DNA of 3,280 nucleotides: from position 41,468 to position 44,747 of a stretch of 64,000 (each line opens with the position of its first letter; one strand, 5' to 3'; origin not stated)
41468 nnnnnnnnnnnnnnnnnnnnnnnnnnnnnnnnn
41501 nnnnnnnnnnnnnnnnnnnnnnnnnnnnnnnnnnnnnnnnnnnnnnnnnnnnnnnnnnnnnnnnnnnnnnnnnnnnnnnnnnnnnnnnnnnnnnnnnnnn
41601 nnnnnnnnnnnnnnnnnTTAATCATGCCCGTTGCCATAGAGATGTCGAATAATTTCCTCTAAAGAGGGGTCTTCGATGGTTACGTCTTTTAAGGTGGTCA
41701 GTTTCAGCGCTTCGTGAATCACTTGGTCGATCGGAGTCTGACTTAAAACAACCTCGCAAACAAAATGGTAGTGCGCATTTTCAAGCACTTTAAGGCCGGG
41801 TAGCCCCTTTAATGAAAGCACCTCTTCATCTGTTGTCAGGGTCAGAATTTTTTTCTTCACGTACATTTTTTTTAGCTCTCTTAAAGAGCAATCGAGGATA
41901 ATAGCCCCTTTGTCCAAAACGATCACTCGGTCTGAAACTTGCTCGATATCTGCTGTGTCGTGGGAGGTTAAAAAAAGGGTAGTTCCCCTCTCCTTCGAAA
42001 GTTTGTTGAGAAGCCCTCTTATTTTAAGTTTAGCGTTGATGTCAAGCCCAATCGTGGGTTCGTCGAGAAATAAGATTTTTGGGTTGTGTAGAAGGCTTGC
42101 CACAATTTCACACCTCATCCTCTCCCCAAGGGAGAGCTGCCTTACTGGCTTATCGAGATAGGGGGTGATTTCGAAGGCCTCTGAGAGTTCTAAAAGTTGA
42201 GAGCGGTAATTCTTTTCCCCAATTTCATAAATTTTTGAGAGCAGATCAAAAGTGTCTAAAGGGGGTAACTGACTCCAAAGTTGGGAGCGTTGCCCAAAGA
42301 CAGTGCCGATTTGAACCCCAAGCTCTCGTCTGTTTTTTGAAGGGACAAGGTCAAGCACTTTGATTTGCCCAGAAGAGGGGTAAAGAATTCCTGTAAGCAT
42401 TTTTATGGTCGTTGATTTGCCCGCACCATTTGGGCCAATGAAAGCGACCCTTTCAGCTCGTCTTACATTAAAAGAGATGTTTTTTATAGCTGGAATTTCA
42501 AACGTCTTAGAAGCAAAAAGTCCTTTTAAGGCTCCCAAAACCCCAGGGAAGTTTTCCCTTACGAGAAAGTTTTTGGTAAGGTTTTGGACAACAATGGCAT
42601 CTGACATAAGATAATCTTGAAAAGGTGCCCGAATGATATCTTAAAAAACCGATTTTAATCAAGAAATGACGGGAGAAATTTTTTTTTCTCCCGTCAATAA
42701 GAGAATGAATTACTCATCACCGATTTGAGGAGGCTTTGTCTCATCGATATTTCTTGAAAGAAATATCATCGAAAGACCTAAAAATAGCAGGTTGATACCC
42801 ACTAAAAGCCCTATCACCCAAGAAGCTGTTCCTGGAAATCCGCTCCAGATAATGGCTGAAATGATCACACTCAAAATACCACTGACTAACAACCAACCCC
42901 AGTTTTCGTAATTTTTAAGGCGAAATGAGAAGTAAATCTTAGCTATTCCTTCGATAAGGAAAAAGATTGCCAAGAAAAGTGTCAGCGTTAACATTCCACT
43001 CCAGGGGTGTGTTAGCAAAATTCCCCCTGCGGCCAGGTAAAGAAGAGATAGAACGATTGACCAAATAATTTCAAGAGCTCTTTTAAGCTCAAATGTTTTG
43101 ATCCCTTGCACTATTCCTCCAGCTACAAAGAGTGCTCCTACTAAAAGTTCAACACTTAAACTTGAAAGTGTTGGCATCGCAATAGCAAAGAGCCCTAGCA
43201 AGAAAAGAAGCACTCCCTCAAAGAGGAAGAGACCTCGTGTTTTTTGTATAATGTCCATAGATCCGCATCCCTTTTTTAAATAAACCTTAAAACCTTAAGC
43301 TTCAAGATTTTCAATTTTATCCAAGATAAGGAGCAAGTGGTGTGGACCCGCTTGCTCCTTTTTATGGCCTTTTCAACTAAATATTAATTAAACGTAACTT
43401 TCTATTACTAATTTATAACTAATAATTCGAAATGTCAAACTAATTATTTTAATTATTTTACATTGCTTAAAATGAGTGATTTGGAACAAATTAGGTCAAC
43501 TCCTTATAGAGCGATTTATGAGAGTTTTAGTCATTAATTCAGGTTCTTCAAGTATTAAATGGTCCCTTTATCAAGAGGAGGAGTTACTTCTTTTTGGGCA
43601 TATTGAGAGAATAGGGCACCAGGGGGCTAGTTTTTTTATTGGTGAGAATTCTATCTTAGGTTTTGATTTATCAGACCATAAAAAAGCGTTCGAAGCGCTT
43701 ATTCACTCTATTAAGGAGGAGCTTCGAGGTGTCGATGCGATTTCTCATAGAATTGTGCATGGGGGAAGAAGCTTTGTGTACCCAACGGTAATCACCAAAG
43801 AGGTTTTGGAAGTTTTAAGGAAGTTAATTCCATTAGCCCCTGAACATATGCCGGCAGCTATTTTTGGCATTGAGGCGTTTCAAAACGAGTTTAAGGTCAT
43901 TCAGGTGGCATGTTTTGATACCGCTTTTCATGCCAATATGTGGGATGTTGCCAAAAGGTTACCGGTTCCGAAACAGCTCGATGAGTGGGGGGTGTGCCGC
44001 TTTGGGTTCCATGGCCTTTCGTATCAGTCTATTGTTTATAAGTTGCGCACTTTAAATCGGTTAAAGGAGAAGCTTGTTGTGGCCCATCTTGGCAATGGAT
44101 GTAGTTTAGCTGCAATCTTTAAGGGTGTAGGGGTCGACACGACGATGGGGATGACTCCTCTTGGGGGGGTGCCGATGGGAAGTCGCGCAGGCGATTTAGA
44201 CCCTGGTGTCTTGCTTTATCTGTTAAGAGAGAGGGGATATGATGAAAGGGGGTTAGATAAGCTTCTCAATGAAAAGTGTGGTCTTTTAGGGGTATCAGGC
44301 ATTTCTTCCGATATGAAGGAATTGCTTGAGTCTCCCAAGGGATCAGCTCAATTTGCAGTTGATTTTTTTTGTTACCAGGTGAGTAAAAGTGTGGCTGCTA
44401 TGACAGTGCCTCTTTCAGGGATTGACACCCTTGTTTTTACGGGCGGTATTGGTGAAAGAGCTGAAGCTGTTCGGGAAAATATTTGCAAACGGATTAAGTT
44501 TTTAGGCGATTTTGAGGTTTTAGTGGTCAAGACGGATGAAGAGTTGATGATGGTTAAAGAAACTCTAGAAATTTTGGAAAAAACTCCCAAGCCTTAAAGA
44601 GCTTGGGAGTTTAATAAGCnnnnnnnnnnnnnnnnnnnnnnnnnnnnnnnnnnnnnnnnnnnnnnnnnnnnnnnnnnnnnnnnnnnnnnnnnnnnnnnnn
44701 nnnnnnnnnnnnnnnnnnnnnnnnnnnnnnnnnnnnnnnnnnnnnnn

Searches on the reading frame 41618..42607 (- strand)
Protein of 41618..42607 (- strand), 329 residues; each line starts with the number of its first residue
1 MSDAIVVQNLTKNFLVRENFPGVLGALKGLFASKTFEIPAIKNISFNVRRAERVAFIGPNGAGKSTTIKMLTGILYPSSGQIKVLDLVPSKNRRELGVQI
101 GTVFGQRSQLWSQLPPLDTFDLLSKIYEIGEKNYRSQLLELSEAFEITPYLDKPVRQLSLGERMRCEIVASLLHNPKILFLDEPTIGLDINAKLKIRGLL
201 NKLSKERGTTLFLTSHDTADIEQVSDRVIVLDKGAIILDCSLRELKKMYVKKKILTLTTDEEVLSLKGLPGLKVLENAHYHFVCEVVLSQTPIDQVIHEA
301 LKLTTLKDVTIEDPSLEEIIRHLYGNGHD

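Call 51: search_protein_families(library=pfam, proteins=[window:41618-42607:-], max_evalue=0.001)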
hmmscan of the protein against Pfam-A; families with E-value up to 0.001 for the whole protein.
window:41618-42607:- (329 aa): 4 families
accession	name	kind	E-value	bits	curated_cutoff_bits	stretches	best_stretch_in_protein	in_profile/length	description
PF00005.33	ABC_tran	-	1.2e-27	97.7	25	1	42-185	2-136/137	ABC transporter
PF13304.12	AAA_21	-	7.5e-12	46.4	27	1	154-218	234-300/304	AAA domain, putative AbiEii toxin, Type IV TA system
PF13732.12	DrrA1-3_C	-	8e-05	23.7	27.4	1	241-319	2-76/81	ATP-binding protein DrrA1-3-like, C-terminal domain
PF13555.12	AAA_29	-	0.00078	19.6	27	0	46-79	17-50/61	P-loop containing region of AAA domain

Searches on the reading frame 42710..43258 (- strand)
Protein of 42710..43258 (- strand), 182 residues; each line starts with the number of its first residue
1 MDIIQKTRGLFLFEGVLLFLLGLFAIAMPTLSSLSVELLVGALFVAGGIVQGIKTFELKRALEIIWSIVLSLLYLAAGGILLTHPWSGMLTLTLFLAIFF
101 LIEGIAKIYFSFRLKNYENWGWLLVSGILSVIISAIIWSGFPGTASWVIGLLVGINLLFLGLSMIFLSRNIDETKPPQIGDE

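Call 51: search_protein_families(library=pfam, proteins=[window:42710-43258:-], max_evalue=0.001)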
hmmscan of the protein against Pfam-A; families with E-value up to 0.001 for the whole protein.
window:42710-43258:- (182 aa): 1 family
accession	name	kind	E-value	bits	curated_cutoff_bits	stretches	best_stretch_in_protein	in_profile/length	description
PF03729.18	DUF308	-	5.1e-23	81.6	25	2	14-83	2-73/73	Short repeat of unknown function (DUF308)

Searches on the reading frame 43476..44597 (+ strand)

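Call 51: search_protein_families(library=pfam, proteins=[window:43476-44597:+], max_evalue=0.001)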
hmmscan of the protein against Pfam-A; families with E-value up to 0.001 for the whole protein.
window:43476-44597:+ (373 aa): 1 family
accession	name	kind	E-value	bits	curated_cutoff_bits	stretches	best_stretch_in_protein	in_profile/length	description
PF00871.23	Acetate_kinase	-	2.1e-92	310.3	22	1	17-344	2-351/392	Acetokinase family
